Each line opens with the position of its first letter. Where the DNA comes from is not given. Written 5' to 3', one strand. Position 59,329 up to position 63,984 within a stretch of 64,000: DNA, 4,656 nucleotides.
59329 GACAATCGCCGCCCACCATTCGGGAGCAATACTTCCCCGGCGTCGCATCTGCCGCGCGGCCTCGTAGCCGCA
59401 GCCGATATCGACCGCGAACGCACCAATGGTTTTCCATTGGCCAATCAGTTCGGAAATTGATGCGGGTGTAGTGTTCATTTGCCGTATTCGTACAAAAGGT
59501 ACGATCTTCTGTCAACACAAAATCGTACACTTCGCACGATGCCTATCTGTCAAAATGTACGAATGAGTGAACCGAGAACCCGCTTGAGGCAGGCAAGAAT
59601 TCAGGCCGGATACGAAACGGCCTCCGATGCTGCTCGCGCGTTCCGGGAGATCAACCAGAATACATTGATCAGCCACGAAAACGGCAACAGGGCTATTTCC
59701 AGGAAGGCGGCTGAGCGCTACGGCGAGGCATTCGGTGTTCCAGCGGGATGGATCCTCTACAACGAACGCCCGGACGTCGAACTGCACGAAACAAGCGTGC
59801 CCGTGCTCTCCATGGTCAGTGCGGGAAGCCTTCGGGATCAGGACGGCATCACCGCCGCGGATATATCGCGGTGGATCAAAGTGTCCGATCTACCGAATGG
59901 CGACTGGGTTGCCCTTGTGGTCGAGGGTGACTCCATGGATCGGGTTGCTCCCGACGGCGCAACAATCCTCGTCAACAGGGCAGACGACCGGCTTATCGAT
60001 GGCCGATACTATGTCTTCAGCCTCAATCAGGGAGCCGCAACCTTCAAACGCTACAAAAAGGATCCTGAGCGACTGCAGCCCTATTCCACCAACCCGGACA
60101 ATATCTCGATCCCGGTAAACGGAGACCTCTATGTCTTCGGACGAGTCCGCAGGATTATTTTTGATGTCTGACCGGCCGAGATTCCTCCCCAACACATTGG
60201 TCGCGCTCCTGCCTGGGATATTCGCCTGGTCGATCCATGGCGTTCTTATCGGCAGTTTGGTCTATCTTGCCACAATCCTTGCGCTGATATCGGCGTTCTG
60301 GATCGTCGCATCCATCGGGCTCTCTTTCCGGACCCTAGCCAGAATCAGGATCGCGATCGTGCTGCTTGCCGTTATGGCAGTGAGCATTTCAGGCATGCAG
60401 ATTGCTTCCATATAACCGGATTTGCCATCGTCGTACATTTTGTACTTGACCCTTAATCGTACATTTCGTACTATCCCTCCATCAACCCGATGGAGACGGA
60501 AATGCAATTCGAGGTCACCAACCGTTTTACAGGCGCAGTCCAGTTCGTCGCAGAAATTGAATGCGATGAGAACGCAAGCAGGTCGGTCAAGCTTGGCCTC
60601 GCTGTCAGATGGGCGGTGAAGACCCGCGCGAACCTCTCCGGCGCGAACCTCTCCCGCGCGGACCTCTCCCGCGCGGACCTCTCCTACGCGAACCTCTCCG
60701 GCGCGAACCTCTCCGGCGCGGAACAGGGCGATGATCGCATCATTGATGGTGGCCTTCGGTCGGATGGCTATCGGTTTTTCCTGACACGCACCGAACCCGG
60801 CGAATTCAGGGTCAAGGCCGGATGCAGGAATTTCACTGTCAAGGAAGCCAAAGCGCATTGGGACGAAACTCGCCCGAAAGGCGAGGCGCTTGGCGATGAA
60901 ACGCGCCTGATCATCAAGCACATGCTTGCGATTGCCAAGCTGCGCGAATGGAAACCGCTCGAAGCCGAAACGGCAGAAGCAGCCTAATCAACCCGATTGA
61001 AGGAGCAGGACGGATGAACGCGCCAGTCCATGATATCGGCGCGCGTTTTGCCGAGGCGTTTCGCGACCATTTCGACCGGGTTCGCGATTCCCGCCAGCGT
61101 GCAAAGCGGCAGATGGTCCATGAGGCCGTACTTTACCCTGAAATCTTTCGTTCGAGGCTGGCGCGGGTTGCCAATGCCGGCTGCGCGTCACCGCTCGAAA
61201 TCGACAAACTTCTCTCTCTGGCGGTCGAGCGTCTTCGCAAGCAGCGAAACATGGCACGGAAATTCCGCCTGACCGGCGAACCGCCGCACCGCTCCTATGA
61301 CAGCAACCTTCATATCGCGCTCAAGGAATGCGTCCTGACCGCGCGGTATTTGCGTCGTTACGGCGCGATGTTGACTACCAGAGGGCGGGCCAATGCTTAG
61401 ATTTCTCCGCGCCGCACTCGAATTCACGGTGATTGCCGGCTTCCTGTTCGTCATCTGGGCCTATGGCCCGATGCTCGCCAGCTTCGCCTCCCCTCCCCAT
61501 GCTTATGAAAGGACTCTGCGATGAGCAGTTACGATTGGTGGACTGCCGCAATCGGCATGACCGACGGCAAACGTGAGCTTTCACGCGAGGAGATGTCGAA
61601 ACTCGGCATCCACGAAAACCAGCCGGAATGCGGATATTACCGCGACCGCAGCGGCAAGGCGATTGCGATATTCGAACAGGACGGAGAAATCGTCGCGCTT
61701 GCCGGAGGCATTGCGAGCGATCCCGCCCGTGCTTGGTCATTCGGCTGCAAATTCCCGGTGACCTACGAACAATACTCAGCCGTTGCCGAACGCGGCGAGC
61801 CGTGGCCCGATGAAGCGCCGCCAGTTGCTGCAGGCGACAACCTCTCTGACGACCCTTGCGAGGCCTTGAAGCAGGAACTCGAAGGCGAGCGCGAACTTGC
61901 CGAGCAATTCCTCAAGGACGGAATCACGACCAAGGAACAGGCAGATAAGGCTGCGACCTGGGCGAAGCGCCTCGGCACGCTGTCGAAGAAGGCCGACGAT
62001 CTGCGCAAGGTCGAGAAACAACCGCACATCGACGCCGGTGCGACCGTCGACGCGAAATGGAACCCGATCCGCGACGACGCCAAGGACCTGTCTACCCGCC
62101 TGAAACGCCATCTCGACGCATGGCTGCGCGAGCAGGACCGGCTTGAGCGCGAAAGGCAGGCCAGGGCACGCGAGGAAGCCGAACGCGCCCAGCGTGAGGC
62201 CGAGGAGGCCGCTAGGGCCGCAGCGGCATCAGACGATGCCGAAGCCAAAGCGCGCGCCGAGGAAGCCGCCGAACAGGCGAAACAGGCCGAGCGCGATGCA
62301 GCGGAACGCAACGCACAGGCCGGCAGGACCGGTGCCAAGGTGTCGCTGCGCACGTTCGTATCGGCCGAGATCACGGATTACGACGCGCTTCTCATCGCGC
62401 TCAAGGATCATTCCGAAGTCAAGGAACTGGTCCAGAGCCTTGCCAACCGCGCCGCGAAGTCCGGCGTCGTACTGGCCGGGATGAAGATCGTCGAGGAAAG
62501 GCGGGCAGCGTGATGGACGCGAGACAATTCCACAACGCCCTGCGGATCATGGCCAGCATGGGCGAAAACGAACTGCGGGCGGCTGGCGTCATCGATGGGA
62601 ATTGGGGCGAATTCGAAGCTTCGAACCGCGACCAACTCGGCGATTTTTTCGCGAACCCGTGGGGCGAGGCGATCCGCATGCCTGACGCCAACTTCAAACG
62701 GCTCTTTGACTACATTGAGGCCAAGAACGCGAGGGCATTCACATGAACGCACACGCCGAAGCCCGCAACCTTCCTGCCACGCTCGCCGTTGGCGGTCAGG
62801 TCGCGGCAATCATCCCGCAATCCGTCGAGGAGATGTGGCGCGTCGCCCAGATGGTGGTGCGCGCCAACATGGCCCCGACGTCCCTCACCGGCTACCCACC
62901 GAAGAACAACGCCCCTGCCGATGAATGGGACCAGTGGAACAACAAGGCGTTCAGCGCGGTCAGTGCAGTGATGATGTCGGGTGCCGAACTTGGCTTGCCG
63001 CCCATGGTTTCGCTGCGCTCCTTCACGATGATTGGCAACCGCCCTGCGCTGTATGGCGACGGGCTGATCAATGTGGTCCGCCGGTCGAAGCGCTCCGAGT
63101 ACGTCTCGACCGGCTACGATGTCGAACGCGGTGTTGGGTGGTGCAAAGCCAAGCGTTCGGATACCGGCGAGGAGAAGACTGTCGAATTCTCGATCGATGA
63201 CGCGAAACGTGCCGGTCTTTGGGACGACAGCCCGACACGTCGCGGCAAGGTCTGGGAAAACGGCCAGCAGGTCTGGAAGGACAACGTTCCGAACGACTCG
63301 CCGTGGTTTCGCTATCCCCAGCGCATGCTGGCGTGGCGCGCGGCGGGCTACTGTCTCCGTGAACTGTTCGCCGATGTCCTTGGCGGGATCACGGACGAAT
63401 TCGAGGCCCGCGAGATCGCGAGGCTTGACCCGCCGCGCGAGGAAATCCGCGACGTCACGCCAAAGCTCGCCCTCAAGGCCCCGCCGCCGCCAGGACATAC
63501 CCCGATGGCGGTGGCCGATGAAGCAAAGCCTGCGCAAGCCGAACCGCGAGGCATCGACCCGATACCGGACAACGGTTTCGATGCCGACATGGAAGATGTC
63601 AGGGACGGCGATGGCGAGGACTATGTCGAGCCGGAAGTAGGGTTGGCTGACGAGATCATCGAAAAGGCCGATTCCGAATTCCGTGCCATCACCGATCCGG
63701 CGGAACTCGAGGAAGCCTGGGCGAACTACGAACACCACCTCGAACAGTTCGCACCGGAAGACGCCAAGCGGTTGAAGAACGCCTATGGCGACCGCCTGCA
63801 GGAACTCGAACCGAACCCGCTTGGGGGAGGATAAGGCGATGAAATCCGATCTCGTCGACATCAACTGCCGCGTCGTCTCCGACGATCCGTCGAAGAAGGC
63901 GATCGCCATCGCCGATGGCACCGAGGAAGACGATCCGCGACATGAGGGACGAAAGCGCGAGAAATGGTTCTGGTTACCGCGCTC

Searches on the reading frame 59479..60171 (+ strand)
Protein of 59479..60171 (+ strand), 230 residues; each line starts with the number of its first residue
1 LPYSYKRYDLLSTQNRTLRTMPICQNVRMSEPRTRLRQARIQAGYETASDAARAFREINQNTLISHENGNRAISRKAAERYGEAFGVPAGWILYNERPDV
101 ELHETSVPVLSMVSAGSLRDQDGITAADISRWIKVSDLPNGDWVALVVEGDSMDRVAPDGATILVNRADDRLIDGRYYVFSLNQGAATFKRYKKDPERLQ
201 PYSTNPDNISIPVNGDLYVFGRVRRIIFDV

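Call 22: search_protein_families(library=pfam, proteins=[window:59479-60171:+], max_evalue=0.001)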
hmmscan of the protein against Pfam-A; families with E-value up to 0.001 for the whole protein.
window:59479-60171:+ (230 aa): 1 family
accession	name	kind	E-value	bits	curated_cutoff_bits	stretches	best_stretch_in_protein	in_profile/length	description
PF00717.28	Peptidase_S24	-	5.2e-13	49.2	23.3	1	108-223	1-115/116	Peptidase S24-like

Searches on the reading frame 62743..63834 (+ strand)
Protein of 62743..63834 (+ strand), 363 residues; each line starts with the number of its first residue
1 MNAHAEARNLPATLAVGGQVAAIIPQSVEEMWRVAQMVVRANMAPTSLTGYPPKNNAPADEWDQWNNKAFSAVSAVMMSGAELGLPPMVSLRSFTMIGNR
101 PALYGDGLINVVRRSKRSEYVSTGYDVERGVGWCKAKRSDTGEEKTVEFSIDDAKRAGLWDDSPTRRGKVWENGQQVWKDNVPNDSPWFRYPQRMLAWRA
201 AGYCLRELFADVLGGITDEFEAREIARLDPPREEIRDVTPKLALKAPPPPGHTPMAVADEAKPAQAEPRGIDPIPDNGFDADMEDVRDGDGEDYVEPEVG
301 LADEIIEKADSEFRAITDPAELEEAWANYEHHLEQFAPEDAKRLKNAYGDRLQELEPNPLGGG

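Call 98: search_protein_families(library=pfam, proteins=[window:62743-63834:+], max_evalue=0.001)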
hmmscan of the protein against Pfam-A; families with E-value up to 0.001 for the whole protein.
window:62743-63834:+ (363 aa): 1 family
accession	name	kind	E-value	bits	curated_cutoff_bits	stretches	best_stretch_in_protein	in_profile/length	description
PF03837.19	RecT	-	0.00076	19.5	24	0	131-225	115-190/198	RecT family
